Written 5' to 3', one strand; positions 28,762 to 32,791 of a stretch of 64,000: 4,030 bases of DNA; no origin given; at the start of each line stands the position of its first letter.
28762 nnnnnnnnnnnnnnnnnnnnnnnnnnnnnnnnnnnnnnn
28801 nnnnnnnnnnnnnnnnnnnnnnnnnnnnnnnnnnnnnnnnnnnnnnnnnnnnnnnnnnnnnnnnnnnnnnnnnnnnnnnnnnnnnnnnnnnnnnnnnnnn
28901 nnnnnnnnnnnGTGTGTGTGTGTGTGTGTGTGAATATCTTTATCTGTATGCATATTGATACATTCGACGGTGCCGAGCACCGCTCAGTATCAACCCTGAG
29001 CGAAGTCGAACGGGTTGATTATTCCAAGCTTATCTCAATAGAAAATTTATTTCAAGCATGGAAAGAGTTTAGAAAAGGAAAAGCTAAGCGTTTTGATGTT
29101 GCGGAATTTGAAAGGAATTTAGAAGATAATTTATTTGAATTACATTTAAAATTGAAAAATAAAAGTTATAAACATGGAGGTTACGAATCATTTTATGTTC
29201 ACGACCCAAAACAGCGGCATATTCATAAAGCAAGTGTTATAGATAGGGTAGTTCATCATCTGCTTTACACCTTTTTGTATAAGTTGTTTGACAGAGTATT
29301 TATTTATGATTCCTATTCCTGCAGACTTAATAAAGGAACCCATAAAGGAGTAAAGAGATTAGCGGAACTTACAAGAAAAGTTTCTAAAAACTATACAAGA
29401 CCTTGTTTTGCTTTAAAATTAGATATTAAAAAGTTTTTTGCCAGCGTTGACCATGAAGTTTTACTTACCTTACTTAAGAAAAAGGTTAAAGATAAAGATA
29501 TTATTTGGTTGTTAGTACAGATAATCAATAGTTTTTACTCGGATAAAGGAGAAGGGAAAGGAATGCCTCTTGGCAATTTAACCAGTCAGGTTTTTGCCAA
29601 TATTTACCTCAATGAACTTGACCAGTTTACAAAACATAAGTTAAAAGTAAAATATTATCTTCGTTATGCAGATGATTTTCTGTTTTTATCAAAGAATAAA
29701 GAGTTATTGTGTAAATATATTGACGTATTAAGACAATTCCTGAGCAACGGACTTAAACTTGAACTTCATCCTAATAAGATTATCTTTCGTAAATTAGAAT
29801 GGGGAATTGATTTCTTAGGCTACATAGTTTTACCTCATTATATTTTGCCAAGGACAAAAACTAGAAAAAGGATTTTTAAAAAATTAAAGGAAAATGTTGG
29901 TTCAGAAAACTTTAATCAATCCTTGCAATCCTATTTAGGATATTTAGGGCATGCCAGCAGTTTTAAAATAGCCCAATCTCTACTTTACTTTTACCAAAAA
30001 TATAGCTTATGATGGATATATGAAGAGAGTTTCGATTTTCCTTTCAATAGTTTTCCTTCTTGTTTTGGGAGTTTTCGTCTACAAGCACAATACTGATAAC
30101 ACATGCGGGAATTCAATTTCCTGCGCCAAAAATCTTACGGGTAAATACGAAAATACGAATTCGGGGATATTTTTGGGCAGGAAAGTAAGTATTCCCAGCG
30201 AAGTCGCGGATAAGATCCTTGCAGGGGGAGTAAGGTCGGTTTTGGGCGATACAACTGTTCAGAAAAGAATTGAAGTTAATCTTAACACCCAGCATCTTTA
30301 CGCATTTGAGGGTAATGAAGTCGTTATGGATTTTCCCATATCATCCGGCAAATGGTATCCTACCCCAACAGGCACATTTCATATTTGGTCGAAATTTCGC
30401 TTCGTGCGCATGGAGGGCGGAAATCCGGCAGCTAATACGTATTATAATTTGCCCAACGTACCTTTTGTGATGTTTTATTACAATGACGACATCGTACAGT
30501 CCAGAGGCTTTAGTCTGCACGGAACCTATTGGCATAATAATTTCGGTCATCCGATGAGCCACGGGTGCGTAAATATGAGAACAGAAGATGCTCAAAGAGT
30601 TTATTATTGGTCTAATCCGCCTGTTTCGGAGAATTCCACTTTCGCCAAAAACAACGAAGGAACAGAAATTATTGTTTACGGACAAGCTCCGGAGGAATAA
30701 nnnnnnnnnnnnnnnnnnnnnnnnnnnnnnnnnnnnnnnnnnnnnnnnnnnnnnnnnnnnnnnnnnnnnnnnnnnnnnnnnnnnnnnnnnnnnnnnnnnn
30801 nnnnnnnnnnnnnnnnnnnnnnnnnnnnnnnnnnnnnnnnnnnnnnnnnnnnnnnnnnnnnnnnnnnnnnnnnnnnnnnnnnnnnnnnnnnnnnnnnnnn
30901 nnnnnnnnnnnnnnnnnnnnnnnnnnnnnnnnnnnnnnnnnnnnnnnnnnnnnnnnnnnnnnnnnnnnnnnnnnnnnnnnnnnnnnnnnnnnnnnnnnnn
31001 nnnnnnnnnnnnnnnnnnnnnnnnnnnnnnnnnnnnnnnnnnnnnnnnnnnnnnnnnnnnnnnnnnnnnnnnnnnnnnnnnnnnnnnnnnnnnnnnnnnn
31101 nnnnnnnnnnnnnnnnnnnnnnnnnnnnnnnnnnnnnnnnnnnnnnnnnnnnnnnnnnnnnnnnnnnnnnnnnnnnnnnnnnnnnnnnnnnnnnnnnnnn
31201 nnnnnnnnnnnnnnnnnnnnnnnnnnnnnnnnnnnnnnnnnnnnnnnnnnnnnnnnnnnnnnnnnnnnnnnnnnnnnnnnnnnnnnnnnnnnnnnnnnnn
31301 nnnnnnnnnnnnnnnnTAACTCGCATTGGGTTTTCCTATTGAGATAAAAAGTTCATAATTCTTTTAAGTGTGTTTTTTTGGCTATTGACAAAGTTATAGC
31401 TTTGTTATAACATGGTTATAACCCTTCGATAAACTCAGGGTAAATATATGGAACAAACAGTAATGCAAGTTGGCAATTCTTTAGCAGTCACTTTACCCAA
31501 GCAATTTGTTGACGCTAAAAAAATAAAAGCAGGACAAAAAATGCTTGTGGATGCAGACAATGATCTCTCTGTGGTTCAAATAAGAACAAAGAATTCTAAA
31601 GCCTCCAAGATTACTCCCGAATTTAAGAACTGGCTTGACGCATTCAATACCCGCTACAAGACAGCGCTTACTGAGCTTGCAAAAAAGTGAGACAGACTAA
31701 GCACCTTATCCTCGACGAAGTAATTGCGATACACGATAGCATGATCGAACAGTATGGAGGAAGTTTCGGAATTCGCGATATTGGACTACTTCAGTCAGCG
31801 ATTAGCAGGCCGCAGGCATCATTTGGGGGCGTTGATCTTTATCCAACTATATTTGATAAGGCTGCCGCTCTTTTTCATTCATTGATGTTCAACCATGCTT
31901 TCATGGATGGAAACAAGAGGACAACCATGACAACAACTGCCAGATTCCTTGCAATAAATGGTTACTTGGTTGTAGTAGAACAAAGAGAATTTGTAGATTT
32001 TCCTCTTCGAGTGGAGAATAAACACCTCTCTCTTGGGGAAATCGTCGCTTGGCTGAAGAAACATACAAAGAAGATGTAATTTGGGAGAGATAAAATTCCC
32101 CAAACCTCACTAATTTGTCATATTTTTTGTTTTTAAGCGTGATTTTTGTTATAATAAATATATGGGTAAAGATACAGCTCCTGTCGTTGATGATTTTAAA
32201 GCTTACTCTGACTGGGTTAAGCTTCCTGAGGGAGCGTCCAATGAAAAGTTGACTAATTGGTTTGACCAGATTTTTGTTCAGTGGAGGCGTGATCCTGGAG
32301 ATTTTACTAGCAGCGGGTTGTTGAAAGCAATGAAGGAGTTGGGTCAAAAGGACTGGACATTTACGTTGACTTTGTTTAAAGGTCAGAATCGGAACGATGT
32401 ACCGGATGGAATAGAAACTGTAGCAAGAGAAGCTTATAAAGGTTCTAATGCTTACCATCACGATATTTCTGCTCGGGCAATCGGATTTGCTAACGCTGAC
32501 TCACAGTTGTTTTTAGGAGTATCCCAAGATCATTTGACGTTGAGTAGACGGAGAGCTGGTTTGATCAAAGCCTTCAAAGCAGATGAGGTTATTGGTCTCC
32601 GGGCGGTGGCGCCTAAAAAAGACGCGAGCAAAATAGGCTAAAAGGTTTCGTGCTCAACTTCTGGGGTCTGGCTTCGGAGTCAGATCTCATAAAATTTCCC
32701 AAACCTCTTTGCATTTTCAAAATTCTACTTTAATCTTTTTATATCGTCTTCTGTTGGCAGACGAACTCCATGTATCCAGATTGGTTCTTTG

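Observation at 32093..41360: Conserved 3' motif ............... after five plus-strand genes in the 32-41 kb accessory region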

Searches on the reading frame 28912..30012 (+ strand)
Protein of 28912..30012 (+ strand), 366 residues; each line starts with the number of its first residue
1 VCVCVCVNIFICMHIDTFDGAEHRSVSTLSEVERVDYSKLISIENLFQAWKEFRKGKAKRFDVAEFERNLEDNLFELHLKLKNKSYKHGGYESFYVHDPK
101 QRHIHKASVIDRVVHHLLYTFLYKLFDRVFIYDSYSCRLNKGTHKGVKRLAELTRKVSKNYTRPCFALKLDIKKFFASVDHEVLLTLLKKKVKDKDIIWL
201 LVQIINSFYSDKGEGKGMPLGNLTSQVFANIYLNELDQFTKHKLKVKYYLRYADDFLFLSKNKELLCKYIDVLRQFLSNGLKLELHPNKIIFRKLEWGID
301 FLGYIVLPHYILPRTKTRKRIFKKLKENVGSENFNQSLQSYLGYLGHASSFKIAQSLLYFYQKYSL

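Call 11: search_protein_families(library=pfam, proteins=[window:28912-30012:+], max_evalue=0.01)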
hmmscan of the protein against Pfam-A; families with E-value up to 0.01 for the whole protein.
window:28912-30012:+ (366 aa): 1 family
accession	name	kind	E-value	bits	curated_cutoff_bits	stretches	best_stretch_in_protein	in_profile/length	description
PF00078.32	RVT_1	-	1.2e-22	81.1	29.6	1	100-306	8-205/205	Reverse transcriptase (RNA-dependent DNA polymerase)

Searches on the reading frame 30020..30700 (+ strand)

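Call 11: search_protein_families(library=pfam, proteins=[window:30020-30700:+], max_evalue=0.01)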
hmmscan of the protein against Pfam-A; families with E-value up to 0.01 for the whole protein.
window:30020-30700:+ (226 aa): 1 family
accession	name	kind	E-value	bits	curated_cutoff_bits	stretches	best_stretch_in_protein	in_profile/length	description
PF03734.19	YkuD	-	3.9e-22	79.8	23.4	1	82-199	2-139/146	L,D-transpeptidase catalytic domain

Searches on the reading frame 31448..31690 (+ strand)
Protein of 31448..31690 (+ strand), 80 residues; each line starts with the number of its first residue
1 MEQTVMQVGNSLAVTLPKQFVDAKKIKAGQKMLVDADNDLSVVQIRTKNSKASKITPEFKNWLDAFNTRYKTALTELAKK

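Call 10: search_protein_families(library=pfam, proteins=[window:31448-31690:+], max_evalue=0.01)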
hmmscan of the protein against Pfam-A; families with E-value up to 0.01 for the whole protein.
window:31448-31690:+ (80 aa): 1 family
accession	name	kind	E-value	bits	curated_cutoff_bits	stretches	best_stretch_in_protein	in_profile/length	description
PF04014.23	MazE_antitoxin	-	8.7e-07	29.2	24.7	1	6-50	2-45/48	Antidote-toxin recognition MazE, bacterial antitoxin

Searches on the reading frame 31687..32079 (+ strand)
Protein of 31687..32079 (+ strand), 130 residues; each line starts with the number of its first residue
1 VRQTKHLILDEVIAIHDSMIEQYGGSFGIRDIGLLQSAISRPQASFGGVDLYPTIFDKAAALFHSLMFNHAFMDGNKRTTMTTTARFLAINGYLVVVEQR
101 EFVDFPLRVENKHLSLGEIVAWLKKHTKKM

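Call 10: search_protein_families(library=pfam, proteins=[window:31687-32079:+], max_evalue=0.01)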
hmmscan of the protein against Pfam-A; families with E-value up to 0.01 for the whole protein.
window:31687-32079:+ (130 aa): 1 family
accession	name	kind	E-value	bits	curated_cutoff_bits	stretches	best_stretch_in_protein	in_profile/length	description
PF02661.23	Fic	-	1.3e-19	71.2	24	1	9-88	4-93/93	Fic/DOC family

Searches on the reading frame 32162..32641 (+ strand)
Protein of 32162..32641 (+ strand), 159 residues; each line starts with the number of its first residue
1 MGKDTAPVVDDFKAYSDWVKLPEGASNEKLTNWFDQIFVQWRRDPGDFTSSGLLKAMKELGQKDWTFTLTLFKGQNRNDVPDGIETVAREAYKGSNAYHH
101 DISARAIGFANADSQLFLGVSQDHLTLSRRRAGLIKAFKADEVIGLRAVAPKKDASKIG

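Call 10: search_protein_families(library=pfam, proteins=[window:32162-32641:+], max_evalue=0.01)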
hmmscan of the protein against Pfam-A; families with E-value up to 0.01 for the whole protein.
window:32162-32641:+ (159 aa): 0 families

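Call 14: find_encoding_contigs(protein=window:32162-32641:+, flank=10000, max_places=10)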
Protein window:32162-32641:+ (159 aa): 1 contig read that carries it; 1 place shown.
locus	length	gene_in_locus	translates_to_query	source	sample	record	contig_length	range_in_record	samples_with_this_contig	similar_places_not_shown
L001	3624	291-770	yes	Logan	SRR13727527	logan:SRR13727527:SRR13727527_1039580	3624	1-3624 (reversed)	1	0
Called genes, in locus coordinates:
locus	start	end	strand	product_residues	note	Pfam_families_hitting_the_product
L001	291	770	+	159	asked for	-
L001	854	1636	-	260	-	-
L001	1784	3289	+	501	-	PF00083:Sugar_tr, PF06609:TRI12, PF07690:MFS_1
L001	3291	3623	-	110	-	?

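Call 26: find_homologous_proteins(query=window:32162-32641:+)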
Query window:32162-32641:+ (159 aa): 2 proteins with E <= 0.001 among 68 candidates.
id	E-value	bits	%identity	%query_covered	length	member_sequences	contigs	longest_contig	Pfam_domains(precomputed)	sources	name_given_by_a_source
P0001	1.4e-101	355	100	100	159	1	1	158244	-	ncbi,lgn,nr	ncbi:MAG: hypothetical protein Q7R31_00355 [Candidatus Levybacteria bacterium]|nr:hypothetical prote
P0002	1.1e-72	261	75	96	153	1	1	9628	-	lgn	-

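Call 27: find_encoding_contigs(protein=P0002, flank=10000, max_places=10)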
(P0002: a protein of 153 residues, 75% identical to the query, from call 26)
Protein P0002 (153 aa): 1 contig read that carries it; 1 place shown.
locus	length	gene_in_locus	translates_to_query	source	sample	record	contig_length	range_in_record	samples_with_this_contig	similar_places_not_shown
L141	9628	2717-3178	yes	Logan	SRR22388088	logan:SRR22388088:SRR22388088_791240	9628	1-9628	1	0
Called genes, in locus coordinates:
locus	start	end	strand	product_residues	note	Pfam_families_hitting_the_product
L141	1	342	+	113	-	?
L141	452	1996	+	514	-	PF00083:Sugar_tr, PF06609:TRI12, PF07690:MFS_1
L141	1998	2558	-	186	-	PF09723:Zn_ribbon_8 (faint), PF01396:Zn_ribbon_Top1 (faint), PF12760:Zn_ribbon_IS1595 (faint), PF26788:DUF8260 (faint)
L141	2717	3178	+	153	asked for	-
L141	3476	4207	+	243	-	-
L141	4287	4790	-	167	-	PF13238:AAA_18 (weak)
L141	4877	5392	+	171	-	PF01936:NYN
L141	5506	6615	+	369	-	PF01926:MMR_HSR1, PF02421:FeoB_N (weak), PF06071:YchF-GTPase_C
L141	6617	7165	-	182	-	PF13412:HTH_24 (faint)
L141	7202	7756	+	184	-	-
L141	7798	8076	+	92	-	PF01250:Ribosomal_S6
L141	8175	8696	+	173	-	PF00436:SSB, PF22657:SSB_1 (weak)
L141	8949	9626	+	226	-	?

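Call 64: search_protein_families(library=ncbifam, proteins=[window:32162-32641:+, L141:3476-4207:+], max_evalue=0.01)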
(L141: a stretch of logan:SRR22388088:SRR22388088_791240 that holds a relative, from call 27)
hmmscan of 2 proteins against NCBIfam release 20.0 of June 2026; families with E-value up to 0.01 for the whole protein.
window:32162-32641:+ (159 aa): 0 families

L141:3476-4207:+ (243 aa): 0 families

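Call 65: search_protein_families(library=pfam, proteins=[L141:3476-4207:+], max_evalue=0.01)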
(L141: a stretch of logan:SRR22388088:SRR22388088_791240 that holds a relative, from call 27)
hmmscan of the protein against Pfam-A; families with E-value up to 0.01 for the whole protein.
L141:3476-4207:+ (243 aa): 1 family
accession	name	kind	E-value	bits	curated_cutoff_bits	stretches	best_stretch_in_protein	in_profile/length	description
PF14464.11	Prok-JAB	-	0.0012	19.2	25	1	109-157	60-102/114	Prokaryotic homologs of the JAB domain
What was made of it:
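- None was found in the cargo genes of the relatives either (calls 64, 65).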

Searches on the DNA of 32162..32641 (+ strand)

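Call 75: search_rna_families(sources=[L141, L191, L192, L193, L194, L195], threshold=gathering)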
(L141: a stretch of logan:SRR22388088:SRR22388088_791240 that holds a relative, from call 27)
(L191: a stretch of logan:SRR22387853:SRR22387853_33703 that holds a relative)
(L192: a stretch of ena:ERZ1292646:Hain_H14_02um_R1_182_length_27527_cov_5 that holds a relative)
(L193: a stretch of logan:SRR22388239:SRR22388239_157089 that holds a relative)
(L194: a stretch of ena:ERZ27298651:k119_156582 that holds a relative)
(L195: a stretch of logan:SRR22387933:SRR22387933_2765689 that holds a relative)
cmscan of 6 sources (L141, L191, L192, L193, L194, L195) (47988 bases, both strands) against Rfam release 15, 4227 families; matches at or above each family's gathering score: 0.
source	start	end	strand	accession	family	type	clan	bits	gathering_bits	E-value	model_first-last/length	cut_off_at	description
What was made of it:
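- On Known structured RNA family (Rfam): Nothing in six related loci (call 75).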
